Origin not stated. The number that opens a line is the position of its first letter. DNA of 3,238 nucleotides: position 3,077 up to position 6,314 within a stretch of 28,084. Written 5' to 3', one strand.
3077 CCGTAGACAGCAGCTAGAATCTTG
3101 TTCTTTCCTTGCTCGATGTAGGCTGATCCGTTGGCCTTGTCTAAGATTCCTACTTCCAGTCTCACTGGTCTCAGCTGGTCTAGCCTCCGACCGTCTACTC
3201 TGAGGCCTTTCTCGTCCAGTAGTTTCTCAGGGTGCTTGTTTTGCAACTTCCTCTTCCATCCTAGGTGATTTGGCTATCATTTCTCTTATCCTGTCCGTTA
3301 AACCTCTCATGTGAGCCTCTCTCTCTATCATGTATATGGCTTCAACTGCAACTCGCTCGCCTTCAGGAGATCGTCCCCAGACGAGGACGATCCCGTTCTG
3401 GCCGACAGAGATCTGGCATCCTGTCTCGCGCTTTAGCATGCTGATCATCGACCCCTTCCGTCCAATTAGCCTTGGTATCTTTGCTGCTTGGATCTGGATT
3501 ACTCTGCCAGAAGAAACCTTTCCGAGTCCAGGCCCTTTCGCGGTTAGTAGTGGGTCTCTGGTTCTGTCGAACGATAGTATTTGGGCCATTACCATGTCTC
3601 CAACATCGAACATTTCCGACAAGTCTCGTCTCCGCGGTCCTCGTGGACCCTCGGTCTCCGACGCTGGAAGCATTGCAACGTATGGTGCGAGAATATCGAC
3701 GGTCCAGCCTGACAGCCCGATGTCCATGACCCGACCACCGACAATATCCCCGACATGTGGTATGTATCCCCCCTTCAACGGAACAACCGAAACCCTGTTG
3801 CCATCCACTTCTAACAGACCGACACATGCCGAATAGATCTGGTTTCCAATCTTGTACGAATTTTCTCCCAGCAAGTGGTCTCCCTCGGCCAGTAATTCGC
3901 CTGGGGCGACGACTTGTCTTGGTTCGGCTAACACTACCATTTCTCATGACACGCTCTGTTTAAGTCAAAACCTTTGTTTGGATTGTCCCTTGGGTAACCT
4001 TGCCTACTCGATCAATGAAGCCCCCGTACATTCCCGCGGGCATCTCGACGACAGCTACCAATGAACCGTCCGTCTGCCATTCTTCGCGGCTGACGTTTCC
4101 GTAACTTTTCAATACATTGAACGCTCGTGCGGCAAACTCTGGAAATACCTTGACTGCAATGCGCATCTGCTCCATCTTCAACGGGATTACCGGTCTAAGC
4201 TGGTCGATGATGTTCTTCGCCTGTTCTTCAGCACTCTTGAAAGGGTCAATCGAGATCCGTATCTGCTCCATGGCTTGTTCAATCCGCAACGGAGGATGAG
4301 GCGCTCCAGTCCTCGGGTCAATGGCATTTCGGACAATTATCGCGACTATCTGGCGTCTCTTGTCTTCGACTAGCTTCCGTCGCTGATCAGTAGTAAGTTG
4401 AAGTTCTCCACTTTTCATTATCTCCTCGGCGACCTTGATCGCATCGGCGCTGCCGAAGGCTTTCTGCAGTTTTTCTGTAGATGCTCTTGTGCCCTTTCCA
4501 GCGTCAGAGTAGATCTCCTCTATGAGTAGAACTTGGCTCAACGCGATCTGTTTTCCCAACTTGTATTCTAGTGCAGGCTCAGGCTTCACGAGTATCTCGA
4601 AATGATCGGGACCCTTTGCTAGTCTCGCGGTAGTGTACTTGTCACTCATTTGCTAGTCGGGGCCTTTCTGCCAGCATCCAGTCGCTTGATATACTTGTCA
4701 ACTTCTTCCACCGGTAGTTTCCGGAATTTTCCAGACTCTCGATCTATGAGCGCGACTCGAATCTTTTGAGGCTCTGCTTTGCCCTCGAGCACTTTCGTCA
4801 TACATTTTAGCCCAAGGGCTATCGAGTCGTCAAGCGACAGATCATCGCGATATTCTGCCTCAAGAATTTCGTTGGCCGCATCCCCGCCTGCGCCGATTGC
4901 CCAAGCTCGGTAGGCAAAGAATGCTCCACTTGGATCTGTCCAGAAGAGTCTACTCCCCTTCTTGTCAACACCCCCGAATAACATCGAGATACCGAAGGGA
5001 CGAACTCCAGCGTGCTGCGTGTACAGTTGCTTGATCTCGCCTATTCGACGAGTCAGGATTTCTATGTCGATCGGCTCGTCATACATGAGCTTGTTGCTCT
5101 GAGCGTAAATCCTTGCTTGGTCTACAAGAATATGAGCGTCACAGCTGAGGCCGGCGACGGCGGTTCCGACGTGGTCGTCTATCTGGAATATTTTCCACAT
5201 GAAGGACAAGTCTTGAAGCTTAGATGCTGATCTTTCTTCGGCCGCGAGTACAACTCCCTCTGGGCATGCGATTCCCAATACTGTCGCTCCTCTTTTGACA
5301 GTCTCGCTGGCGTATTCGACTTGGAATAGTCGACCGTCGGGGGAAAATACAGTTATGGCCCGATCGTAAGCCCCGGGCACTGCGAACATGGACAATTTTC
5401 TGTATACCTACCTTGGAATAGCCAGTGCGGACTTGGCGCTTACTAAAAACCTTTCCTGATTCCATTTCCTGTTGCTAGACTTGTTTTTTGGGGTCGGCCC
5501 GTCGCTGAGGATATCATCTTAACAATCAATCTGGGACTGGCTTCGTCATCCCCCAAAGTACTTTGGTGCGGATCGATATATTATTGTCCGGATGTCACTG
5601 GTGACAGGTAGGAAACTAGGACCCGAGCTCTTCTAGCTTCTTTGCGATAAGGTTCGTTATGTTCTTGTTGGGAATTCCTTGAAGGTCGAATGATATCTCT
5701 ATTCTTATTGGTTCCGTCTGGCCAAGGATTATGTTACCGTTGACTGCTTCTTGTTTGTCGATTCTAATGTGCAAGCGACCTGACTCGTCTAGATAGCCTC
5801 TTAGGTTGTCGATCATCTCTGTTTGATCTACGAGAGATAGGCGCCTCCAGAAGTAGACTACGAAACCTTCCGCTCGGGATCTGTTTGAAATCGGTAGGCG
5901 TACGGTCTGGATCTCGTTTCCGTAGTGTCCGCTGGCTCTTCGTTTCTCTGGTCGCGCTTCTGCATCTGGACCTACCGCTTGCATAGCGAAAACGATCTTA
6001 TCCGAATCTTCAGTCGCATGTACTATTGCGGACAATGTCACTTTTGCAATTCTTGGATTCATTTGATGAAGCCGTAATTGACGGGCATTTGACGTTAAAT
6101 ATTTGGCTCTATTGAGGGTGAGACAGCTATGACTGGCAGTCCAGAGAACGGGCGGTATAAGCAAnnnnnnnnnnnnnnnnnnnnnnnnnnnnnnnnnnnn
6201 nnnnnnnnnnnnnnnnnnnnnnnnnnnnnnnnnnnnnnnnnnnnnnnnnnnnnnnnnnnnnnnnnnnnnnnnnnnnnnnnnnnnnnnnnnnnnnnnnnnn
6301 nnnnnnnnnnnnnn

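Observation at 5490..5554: Box C/D sRNA, not in the ORF track, inside the exosome superoperon with a guide matching the 16S decoding centre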

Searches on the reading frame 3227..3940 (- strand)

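Call 29: search_protein_families(library=pfam, proteins=[window:3227-3940:-])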
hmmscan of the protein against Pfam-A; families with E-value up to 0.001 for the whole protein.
window:3227-3940:- (237 aa): 5 families
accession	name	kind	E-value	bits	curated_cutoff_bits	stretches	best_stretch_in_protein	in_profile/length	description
PF22625.2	ECR1_N_2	-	4.1e-15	55.7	27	1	8-56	1-51/51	Exosome RNA binding protein RRP4 N-terminal domain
PF00013.35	KH_1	-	2e-09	37.5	21.5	1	148-202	4-64/66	KH domain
PF21266.3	RRP4_S1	-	6.7e-09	36.3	27.3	1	59-121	2-71/73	RRP4, S1 domain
PF15985.11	KH_6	-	0.00013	22.6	27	1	145-185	1-39/47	KH domain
PF00575.29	S1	-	0.00014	22.6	22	1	61-129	2-67/74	S1 RNA binding domain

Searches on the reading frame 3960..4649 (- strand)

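Call 29: search_protein_families(library=pfam, proteins=[window:3960-4649:-])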
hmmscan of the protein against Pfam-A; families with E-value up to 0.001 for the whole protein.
window:3960-4649:- (229 aa): 3 families
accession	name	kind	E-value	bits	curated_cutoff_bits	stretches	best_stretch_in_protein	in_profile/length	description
PF09377.16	SBDS_domain_II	-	1.1e-24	86.6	27.2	1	99-160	1-62/62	SBDS protein, domain II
PF01172.24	SBDS_N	-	5.7e-24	84.3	24.6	1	6-91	3-88/88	Shwachman-Bodian-Diamond syndrome (SBDS) N-terminal domain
PF20268.4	SBDS_C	-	1.1e-16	60.9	27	1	162-228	1-69/71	SBDS protein, C-terminal domain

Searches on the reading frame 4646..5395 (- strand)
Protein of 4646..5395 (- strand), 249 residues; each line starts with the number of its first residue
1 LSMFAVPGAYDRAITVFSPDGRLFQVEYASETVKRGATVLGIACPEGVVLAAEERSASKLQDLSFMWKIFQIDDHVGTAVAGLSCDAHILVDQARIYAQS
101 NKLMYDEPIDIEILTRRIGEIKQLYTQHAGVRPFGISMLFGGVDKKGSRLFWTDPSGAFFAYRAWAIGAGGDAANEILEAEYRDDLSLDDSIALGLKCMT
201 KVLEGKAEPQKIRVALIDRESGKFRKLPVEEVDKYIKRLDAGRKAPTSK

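Call 29: search_protein_families(library=pfam, proteins=[window:4646-5395:-])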
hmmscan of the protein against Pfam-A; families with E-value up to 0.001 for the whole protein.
window:4646-5395:- (249 aa): 2 families
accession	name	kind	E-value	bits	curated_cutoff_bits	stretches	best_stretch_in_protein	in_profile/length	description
PF00227.31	Proteasome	-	1.9e-52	178.1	22.4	1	33-216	1-188/189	Proteasome subunit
PF10584.14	Proteasome_A_N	-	2.2e-13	50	27.7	1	10-29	1-20/23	Proteasome subunit A N-terminal signature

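Call 32: find_related_loci(query=window:4646-5395:-, collection=genome_contigs, flank=1500)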
Query window:4646-5395:- (249 aa) in genome_contigs; peptide patterns used: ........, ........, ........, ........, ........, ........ (x = any residue, [..] = any of these).
242 stretches matched a pattern; 112 encode a relative of the query (tblastn E <= 1e-3); the best 80 are kept; 80 distinct loci.
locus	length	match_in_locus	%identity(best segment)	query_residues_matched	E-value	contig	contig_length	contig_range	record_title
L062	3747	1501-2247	93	1-249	2e-160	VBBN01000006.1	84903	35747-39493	MAG: Candidatus Bathyarchaeota archaeon isolate BA_19 14_1009_16_40cm_scaffold_1356, whole genome shotgun sequence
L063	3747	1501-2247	91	1-249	3e-158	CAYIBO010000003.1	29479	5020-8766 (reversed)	MAG TPA_asm: uncultured Candidatus Bathyarchaeia archaeon isolate ERP119705_co19_29 genome assembly, contig: NODE_1125_l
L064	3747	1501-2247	91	1-249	3e-158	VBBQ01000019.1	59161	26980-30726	MAG: Candidatus Bathyarchaeota archaeon isolate BA_22 14_1009_05_40cm_scaffold_2494, whole genome shotgun sequence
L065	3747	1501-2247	91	1-249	4e-158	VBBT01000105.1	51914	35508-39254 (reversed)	MAG: Candidatus Bathyarchaeota archaeon isolate BA_25 14_0927_12_40cm_scaffold_136, whole genome shotgun sequence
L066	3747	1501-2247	91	1-249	5e-158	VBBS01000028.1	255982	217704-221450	MAG: Candidatus Bathyarchaeota archaeon isolate BA_24 14_0903_09_30cm_scaffold_29, whole genome shotgun sequence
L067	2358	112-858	91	1-249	2e-163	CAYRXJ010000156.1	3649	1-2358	MAG TPA_asm: uncultured Candidatus Bathyarchaeia archaeon isolate SRP273308_co1_258 genome assembly, contig: NODE_60389_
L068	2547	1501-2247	91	1-249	8e-163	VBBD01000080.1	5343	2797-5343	MAG: Candidatus Bathyarchaeota archaeon isolate BA_9 14_0929_09_40cm_scaffold_11522, whole genome shotgun sequence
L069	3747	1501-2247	91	1-249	4e-158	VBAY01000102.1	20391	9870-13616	MAG: Candidatus Bathyarchaeota archaeon isolate BA_4 14_0903_16_40cm_scaffold_1295, whole genome shotgun sequence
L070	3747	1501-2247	91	1-249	2e-159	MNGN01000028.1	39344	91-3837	MAG: Crenarchaeota archaeon 13_1_40CM_3_52_17 13_1_40cm_3_scaffold_499, whole genome shotgun sequence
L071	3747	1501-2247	91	1-249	4e-158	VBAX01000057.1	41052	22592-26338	MAG: Candidatus Bathyarchaeota archaeon isolate BA_3 14_1009_13_20cm_scaffold_241, whole genome shotgun sequence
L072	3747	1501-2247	91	1-249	4e-158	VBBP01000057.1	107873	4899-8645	MAG: Candidatus Bathyarchaeota archaeon isolate BA_21 14_1009_12_30cm_scaffold_309, whole genome shotgun sequence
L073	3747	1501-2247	91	1-249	5e-158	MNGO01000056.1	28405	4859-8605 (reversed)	MAG: Crenarchaeota archaeon 13_1_40CM_3_52_10 13_1_40cm_3_scaffold_1432, whole genome shotgun sequence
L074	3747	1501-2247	90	1-249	4e-157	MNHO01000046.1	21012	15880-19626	MAG: archaeon 13_1_40CM_2_52_13 13_1_40cm_2_scaffold_2163, whole genome shotgun sequence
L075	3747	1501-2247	90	1-249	4e-157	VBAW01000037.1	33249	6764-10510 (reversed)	MAG: Candidatus Bathyarchaeota archaeon isolate BA_2 14_0929_02_20cm_scaffold_698, whole genome shotgun sequence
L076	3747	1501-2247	90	1-249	1e-157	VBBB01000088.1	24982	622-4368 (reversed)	MAG: Candidatus Bathyarchaeota archaeon isolate BA_7 14_0903_09_20cm_scaffold_1846, whole genome shotgun sequence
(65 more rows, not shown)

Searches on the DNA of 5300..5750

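Call 5: search_rna_families(source=window, start=5300, end=5750, threshold=evalue, max_evalue=10, show_alignments=3)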
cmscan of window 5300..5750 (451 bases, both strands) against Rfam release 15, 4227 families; matches with E-value up to 10: 1.
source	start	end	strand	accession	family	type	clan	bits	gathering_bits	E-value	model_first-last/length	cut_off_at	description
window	5492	5553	-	RF01140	sR20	Gene; snRNA; snoRNA; CD-box;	-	13.4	44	4.8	1-56/56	no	Small nucleolar RNA sR20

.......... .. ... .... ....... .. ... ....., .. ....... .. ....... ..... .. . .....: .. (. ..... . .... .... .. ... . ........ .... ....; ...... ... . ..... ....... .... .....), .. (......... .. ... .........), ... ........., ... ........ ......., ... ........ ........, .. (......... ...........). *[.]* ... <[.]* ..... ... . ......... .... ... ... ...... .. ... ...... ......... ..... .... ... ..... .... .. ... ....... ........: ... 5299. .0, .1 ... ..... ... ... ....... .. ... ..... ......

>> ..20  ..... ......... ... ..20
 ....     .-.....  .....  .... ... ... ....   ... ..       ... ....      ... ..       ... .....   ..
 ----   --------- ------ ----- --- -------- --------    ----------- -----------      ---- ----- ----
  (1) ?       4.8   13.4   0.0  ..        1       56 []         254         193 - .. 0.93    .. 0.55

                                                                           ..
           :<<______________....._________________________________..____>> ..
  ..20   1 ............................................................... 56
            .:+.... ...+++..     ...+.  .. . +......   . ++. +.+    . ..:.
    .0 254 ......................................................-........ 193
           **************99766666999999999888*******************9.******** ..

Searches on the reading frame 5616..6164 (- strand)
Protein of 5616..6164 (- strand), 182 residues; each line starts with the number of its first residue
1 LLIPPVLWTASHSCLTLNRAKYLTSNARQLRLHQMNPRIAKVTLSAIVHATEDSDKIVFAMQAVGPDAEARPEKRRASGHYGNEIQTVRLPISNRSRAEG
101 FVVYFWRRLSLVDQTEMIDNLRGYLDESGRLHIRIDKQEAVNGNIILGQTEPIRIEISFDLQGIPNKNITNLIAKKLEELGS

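Call 29: search_protein_families(library=pfam, proteins=[window:5616-6164:-])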
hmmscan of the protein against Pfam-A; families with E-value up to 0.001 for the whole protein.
window:5616-6164:- (182 aa): 1 family
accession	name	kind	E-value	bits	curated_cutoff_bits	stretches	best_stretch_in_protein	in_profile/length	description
PF01877.22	RNA_binding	-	2.3e-23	83.2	26.9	1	41-159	1-120/120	RNA binding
